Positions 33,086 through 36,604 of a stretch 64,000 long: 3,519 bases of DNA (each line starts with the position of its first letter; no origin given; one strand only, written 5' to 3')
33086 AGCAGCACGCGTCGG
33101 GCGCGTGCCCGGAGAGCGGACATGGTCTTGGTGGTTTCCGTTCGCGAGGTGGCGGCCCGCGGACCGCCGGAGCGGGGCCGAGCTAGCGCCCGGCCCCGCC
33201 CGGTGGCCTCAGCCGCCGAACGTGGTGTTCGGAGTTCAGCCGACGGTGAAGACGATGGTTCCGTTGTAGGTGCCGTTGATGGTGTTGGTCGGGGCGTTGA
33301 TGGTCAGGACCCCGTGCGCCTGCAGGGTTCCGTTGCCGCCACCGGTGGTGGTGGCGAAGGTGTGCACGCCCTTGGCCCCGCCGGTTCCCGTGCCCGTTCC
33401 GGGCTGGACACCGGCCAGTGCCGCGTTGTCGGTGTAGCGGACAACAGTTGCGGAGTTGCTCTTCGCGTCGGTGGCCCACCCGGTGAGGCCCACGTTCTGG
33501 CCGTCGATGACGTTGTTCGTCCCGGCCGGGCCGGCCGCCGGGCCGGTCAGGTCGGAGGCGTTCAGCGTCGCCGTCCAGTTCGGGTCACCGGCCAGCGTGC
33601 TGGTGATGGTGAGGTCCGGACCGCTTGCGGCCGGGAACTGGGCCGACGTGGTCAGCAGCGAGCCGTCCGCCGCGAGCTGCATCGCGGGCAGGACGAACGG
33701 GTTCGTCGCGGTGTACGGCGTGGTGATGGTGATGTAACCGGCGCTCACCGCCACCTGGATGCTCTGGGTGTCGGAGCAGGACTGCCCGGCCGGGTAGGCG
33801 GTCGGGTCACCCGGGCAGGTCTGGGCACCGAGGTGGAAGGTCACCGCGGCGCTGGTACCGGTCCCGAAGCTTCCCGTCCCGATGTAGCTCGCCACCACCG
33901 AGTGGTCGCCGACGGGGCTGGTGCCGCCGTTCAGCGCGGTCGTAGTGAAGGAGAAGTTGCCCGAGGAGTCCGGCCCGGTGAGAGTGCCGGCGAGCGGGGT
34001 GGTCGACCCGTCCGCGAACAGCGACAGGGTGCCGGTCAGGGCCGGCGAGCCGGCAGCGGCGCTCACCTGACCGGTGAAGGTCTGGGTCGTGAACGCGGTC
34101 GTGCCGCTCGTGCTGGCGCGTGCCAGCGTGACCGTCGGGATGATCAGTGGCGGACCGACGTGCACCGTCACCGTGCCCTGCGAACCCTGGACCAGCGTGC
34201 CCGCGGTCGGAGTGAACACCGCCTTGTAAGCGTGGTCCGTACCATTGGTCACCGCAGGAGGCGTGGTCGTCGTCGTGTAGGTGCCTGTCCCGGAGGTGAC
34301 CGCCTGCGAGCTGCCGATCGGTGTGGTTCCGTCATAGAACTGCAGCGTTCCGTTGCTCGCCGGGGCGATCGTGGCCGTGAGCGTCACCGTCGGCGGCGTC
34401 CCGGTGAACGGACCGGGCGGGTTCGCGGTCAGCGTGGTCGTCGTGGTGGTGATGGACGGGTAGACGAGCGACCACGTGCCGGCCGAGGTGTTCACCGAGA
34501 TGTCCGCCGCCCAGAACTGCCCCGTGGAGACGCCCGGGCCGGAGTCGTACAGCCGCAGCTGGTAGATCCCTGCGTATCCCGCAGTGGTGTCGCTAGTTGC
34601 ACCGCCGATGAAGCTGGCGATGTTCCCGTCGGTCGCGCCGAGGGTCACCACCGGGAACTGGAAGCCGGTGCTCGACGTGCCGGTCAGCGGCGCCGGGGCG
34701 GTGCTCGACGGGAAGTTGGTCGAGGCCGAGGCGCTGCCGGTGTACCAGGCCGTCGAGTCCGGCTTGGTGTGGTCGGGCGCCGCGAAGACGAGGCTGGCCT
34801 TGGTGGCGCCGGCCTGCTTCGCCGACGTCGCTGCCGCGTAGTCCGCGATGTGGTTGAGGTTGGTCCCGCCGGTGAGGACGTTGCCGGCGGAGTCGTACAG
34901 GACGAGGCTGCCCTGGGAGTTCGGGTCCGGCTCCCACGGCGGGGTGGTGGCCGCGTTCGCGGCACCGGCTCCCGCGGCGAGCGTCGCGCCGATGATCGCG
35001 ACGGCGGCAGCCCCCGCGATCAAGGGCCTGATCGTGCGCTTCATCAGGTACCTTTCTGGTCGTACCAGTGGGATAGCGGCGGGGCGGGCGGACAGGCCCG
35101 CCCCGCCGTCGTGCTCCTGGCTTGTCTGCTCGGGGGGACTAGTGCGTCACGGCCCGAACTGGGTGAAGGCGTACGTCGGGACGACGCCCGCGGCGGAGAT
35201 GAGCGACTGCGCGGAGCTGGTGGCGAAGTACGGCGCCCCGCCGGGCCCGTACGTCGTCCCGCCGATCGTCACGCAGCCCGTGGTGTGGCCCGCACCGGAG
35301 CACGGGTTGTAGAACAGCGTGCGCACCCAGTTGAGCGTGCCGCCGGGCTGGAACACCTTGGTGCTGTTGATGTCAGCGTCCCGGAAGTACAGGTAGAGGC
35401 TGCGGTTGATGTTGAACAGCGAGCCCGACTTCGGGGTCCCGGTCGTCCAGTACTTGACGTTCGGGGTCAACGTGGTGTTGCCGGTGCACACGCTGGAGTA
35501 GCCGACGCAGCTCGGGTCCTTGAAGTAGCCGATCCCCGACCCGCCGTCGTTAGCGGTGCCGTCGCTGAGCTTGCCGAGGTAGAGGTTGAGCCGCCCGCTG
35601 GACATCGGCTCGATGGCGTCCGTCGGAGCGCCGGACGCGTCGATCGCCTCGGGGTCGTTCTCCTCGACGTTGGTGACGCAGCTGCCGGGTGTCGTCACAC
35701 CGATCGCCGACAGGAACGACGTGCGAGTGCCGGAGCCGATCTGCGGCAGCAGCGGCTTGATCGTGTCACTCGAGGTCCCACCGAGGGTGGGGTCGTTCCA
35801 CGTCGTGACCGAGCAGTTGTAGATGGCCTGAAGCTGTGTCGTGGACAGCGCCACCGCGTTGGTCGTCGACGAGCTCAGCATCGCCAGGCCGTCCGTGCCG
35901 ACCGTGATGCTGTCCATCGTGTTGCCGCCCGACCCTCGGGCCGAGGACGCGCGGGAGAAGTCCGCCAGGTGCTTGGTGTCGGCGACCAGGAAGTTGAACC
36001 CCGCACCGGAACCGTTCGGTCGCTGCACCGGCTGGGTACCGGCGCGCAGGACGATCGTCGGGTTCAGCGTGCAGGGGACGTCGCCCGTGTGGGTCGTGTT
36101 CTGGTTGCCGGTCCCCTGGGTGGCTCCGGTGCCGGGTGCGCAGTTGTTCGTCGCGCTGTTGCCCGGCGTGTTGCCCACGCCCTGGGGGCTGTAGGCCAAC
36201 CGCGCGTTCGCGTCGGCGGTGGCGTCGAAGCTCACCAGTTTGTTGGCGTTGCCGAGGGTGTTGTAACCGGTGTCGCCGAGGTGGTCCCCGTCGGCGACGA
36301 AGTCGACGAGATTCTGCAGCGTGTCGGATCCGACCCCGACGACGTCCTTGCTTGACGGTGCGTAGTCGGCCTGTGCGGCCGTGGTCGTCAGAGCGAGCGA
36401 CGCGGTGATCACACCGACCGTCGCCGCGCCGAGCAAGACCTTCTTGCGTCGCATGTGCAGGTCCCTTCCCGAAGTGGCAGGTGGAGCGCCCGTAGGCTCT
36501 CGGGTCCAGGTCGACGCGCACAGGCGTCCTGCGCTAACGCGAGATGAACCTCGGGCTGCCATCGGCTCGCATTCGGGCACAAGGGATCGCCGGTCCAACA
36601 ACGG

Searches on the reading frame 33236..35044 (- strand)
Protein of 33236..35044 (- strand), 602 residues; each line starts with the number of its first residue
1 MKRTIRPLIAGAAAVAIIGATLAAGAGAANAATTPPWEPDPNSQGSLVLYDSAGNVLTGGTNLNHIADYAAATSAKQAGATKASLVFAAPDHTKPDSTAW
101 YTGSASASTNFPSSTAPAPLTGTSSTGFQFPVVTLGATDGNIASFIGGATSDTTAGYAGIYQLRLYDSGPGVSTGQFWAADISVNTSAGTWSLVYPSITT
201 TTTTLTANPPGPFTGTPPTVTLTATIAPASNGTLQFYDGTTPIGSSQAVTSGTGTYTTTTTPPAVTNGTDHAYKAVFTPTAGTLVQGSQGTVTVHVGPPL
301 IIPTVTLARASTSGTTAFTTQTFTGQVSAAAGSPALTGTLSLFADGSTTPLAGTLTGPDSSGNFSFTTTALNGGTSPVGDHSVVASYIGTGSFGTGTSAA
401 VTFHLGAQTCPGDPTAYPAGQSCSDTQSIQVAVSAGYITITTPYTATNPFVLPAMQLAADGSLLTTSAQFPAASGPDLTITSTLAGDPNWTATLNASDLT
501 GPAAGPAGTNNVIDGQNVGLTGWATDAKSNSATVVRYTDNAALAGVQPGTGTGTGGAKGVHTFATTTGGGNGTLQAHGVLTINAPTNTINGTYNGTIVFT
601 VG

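Call 16: search_protein_families(library=pfam, proteins=[window:33236-35044:-], max_evalue=1)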
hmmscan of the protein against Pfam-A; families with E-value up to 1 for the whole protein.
window:33236-35044:- (602 aa): 2 families
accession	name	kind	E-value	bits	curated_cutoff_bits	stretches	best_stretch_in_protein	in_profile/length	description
PF16640.11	Big_3_5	-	3e-08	34.5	35.5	2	312-404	5-86/88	Bacterial Ig-like domain (group 3)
PF23262.1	NFD4_C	-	0.15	12.3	27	1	349-405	115-170/215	NFD4, C-terminal domain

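Call 26: search_protein_families(library=ncbifam, proteins=[window:33236-35044:-], max_evalue=0.1)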
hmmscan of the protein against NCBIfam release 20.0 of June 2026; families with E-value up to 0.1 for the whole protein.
window:33236-35044:- (602 aa): 0 families

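Call 63: find_encoding_contigs(protein=window:33236-35044:-, flank=10000, max_places=1)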
Protein window:33236-35044:- (602 aa): 1 contig read that carries it; 1 place shown.
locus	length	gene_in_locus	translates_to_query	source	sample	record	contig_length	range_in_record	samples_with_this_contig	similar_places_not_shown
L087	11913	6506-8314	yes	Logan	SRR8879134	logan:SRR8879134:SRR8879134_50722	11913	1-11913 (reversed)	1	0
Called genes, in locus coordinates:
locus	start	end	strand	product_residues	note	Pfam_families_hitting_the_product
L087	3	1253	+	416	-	?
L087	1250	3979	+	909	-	-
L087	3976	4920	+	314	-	PF04203:Sortase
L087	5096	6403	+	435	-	PF12849:PBP_like_2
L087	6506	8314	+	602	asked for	PF16640:Big_3_5 (weak)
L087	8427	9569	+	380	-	-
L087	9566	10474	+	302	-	-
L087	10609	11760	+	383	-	PF16640:Big_3_5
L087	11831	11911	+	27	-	?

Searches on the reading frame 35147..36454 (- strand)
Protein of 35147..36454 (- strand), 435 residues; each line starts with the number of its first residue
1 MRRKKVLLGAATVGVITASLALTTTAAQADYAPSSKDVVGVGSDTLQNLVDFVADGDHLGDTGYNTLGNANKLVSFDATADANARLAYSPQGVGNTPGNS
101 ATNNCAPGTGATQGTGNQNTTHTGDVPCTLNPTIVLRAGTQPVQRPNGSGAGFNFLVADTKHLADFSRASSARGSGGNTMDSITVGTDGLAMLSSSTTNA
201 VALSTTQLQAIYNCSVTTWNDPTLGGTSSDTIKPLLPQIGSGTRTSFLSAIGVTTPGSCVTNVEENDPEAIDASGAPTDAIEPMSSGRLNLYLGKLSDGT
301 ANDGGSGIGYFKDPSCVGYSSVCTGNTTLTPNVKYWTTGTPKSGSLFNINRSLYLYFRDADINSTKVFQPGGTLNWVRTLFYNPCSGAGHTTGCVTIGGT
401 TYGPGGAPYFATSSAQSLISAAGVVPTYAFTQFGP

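Call 16: search_protein_families(library=pfam, proteins=[window:35147-36454:-], max_evalue=1)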
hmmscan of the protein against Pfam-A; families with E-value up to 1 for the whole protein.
window:35147-36454:- (435 aa): 1 family
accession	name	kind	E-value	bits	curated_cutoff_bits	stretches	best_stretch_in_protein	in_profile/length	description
PF12849.12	PBP_like_2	-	8.3e-10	39.3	27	1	140-252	38-153/267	PBP superfamily domain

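Call 26: search_protein_families(library=ncbifam, proteins=[window:35147-36454:-], max_evalue=0.1)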
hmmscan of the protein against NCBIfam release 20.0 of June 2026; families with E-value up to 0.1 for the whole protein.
window:35147-36454:- (435 aa): 1 family
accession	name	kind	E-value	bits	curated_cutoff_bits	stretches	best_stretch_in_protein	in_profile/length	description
TIGR02136.1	ptsS_2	subfamily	1.2e-13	51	206.6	2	147-251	74-183/295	phosphate ABC transporter substrate-binding protein PstS family protein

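Call 75: search_solved_structures(query=window:35147-36454:-, max_evalue=0.01, show_alignments=2)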
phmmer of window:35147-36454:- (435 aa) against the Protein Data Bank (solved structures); distinct sequences matched with E-value up to 0.01: 3.
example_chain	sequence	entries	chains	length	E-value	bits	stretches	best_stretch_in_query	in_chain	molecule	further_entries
1twy_A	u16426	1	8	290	3e-06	29.9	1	147-255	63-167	ABC transporter, periplasmic substrate-binding protein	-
4q8r_A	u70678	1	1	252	0.0035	19.8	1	179-256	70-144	Phosphate ABC transporter, phosphate-binding protein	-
4gd5_A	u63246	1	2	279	0.0039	19.7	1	149-255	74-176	Phosphate ABC transporter, phosphate-binding protein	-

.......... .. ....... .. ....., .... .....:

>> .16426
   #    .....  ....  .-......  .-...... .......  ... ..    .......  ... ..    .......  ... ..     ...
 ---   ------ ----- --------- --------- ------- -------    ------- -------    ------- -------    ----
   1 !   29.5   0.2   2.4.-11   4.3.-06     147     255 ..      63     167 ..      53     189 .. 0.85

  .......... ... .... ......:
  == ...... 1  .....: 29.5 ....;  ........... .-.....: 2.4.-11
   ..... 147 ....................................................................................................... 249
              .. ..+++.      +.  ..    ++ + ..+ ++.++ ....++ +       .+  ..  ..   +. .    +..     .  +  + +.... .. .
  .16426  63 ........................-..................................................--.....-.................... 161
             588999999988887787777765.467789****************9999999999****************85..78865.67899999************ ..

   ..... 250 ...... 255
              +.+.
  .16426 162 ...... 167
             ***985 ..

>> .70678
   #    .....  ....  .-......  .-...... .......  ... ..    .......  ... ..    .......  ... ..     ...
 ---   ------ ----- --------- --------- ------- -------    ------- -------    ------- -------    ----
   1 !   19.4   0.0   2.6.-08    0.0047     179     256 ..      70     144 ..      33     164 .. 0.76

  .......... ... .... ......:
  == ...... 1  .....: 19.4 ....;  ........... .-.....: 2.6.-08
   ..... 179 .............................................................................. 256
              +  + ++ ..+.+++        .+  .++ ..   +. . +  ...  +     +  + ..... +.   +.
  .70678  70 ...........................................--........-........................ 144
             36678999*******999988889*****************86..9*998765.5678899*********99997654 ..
